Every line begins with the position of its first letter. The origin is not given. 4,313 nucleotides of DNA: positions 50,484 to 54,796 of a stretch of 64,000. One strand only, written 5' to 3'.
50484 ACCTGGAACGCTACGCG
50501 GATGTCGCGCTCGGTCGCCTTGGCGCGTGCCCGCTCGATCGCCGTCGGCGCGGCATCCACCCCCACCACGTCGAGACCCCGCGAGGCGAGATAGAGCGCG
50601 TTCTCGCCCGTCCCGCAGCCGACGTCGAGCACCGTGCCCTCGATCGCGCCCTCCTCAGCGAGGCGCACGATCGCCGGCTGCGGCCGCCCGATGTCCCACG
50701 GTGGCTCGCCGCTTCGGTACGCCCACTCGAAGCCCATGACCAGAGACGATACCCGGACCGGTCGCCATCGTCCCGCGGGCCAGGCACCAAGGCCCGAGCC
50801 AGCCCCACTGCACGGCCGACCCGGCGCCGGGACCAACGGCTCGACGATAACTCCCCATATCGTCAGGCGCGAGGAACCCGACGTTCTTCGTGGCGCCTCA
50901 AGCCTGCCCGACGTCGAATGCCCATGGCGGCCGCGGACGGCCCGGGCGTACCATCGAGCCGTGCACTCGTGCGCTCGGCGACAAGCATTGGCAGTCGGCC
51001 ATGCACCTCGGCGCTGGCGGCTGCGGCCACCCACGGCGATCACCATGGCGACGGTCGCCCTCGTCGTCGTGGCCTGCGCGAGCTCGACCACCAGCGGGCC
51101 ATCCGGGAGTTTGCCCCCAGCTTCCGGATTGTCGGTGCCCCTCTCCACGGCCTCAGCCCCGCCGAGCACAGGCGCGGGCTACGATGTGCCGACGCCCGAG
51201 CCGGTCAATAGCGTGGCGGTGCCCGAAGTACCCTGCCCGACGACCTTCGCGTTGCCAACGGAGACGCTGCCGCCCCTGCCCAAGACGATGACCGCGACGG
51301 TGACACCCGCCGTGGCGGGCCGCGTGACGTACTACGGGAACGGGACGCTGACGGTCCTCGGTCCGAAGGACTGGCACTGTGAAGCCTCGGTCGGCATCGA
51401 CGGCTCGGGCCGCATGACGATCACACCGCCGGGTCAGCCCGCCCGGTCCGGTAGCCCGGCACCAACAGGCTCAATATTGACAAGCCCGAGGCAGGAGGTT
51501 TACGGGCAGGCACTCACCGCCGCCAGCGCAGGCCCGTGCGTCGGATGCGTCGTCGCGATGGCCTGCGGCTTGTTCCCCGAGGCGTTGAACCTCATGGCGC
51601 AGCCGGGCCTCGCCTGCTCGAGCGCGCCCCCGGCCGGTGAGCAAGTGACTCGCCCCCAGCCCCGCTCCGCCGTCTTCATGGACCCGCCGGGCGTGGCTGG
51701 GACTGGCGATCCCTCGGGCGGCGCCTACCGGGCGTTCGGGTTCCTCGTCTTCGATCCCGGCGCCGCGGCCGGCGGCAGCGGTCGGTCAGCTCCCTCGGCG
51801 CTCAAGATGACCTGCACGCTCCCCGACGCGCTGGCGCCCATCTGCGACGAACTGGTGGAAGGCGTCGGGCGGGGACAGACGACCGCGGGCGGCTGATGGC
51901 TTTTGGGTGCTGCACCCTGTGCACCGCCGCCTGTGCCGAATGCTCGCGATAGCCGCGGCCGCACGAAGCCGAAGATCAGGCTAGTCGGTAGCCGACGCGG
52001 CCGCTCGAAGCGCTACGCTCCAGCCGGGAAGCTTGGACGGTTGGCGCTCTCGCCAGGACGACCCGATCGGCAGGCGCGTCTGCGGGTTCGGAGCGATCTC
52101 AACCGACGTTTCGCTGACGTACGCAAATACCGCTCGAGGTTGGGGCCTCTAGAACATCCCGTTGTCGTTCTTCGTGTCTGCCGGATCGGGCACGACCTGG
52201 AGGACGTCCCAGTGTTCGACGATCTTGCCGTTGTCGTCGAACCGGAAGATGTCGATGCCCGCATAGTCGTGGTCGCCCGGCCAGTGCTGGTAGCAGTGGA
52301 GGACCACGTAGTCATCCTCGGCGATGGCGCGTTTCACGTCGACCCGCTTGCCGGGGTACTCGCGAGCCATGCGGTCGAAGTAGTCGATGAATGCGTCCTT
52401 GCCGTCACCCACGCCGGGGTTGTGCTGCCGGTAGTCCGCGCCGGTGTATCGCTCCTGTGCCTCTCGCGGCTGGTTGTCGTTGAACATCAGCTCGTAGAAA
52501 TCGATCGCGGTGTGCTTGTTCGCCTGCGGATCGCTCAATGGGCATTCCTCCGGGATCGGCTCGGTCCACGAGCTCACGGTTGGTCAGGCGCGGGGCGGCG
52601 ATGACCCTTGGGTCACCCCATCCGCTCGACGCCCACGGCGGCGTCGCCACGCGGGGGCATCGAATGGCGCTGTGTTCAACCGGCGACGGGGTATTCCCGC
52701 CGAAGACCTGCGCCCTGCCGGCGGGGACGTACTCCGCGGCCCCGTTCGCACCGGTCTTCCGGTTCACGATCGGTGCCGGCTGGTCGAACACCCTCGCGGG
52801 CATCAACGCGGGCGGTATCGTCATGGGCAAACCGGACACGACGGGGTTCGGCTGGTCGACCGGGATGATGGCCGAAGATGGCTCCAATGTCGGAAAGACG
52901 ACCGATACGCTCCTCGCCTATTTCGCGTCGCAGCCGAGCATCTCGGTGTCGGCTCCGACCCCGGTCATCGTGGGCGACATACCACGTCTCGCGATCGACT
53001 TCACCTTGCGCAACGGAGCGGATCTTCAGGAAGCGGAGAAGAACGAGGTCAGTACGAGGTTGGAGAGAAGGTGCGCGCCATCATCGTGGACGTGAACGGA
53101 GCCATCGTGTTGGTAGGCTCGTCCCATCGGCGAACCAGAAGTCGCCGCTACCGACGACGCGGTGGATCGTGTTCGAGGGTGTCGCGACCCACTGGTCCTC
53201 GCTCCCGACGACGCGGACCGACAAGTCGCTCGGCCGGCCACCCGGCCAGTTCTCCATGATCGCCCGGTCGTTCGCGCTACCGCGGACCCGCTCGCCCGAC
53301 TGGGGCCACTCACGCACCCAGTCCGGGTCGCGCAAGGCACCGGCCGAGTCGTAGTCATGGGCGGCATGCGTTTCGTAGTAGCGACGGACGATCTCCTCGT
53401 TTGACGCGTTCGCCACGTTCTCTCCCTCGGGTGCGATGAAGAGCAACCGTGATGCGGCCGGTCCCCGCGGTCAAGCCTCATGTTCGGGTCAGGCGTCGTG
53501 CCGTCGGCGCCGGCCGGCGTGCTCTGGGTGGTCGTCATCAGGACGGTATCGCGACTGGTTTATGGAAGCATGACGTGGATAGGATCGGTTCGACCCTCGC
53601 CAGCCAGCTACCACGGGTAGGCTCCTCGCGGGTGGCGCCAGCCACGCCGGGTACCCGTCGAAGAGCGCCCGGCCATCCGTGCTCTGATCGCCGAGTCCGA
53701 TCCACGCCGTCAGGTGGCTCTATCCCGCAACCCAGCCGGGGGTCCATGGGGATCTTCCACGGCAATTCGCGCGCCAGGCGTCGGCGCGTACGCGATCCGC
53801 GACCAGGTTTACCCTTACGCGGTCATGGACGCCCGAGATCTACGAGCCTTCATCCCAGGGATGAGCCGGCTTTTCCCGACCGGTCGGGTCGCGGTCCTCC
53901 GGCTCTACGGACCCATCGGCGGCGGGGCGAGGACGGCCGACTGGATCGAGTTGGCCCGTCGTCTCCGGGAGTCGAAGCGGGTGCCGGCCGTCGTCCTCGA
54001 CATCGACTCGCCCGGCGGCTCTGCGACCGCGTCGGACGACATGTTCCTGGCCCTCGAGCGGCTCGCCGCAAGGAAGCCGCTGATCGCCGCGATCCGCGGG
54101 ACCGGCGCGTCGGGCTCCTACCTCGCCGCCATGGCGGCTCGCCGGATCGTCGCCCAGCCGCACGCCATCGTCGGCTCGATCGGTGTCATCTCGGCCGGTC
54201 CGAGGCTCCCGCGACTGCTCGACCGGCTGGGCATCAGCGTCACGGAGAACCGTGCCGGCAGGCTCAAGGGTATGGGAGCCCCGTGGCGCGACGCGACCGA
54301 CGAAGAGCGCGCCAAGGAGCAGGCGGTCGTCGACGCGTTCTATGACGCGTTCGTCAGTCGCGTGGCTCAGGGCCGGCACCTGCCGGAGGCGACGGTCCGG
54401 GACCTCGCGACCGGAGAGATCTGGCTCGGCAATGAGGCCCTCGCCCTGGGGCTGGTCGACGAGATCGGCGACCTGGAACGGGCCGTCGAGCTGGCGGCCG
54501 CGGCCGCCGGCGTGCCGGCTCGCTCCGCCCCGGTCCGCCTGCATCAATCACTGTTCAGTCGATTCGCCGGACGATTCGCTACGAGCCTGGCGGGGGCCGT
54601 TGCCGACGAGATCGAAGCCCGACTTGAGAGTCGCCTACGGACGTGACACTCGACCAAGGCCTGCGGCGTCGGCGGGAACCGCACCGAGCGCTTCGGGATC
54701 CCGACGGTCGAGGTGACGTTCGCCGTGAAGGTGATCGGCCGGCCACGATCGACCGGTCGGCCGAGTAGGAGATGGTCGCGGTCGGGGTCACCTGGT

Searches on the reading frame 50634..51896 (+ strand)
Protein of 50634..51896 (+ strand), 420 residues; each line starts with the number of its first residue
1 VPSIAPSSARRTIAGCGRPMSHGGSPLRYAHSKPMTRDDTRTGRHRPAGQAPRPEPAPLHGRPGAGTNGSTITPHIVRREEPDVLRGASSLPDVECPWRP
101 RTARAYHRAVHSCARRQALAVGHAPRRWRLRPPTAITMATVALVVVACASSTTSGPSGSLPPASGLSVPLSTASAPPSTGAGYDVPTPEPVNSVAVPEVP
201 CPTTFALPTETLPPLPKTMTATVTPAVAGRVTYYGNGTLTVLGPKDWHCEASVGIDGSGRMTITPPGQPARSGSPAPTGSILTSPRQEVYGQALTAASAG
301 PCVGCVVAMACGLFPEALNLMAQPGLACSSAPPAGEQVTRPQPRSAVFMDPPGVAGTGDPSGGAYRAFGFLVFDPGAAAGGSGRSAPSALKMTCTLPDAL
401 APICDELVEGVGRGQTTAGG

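Call 32: search_protein_families(library=pfam, proteins=[window:50634-51896:+], max_evalue=0.001)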
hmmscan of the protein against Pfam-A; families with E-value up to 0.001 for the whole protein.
window:50634-51896:+ (420 aa): 1 family
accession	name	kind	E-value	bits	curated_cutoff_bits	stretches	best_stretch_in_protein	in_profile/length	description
PF16142.10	DUF4850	-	2.2e-05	24.5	22.5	0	282-328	75-120/184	Domain of unknown function (DUF4850)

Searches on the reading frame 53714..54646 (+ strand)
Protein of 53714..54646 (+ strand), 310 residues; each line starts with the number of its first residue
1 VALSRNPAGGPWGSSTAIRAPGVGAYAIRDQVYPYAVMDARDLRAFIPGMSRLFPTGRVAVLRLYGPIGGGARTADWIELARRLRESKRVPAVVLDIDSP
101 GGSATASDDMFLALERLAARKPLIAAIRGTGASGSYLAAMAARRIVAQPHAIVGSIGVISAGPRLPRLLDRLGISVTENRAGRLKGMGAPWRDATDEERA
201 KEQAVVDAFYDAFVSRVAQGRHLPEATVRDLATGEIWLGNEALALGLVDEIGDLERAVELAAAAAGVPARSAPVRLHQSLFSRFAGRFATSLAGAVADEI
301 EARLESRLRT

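Call 32: search_protein_families(library=pfam, proteins=[window:53714-54646:+], max_evalue=0.001)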
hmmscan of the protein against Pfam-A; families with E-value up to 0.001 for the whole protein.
window:53714-54646:+ (310 aa): 2 families
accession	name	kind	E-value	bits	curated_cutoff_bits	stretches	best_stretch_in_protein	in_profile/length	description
PF01343.23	Peptidase_S49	-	4.1e-45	153.9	24.9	1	117-267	3-153/154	Peptidase family S49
PF25145.1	NfeD1b_N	-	7.1e-05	22.9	40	1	78-160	19-99/189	NfeD1b, N-terminal domain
